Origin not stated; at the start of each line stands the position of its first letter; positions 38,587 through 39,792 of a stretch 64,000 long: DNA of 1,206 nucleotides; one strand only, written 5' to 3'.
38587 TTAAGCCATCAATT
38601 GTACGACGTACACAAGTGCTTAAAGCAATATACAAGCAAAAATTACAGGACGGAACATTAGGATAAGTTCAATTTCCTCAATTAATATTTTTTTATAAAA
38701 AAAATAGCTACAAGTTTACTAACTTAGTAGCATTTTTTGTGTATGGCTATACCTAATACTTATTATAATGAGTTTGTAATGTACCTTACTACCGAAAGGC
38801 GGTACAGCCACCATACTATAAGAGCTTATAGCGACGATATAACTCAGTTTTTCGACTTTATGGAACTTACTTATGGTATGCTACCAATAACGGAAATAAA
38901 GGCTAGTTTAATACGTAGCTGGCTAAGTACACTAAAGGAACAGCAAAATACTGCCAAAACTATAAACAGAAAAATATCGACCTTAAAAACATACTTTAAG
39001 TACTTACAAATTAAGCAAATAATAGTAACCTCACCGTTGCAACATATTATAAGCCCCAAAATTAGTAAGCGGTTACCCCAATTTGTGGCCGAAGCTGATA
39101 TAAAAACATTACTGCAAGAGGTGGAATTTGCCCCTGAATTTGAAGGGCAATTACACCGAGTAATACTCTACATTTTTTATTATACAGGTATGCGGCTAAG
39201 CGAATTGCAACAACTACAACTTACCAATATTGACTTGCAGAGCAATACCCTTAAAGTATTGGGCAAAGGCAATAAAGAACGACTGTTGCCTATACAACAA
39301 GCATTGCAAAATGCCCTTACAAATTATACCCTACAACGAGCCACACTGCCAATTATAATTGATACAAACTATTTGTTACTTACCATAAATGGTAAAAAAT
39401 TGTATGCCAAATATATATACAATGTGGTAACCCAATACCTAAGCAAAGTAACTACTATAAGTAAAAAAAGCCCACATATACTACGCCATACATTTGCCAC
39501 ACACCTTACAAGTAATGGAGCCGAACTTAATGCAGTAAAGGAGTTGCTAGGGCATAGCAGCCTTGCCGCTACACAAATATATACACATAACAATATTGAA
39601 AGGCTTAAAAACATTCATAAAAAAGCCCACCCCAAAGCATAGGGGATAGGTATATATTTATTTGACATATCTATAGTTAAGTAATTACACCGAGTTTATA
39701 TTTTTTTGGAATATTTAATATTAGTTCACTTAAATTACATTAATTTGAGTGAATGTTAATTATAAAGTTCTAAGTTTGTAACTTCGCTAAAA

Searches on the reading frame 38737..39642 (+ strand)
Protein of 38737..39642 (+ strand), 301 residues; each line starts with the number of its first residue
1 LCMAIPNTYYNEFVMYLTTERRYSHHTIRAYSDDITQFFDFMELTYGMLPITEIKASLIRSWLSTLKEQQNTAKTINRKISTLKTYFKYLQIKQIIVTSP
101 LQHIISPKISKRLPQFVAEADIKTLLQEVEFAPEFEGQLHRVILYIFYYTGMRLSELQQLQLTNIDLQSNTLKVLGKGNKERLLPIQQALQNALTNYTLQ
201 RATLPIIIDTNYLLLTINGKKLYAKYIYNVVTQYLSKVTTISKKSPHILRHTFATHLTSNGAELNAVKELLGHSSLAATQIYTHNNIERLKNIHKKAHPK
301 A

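Call 97: search_protein_families(library=ncbifam, proteins=[window:38737-39642:+], max_evalue=0.00001)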
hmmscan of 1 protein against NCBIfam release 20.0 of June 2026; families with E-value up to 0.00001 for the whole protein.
window:38737-39642:+ (301 aa): 12 families
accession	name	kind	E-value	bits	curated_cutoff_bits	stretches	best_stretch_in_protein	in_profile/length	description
TIGR02224.1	recomb_XerC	equivalog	3e-83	279.6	335.15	1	12-301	2-293/295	tyrosine recombinase XerC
TIGR02225.1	recomb_XerD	equivalog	7e-72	242.2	329.6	1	12-301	2-290/290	site-specific tyrosine recombinase XerD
NF001399.0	PRK00283.1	subfamily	1.3e-70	238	279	1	10-301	9-299/300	tyrosine recombinase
NF040815.2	recomb_XerA_Arch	equivalog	4.4e-59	200.2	220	1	11-293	1-262/263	site-specific tyrosine recombinase/integron integrase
NF002331.0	PRK01287.1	subfamily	3.3e-50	171.1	371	1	11-299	31-326/365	site-specific tyrosine recombinase XerC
TIGR02249.1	integrase_gron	subfamily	1.3e-30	106.8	265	2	19-198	10-177/315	integron integrase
NF003462.0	PRK05084.1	equivalog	5.4e-27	94.5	267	1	142-293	199-352/360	tyrosine recombinase XerS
NF011946.0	PRK15417.1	equivalog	1.2e-21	77.3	435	2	22-202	28-195/337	integron integrase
NF007371.0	PRK09871.1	subfamily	2.4e-16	59.9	222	1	115-296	5-185/198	tyrosine-type DNA invertase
NF007370.0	PRK09870.1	subfamily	4.5e-14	52.6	221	1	114-298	10-192/200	tyrosine-type DNA invertase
NF002685.0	PRK02436.1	equivalog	7.4e-11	42.3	178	1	19-279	10-240/245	site-specific tyrosine recombinase XerD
NF040693.1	recomb_GmtY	equivalog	9.5e-06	25.1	340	0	245-291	392-438/441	gamma-mobile-trio recombinase GmtY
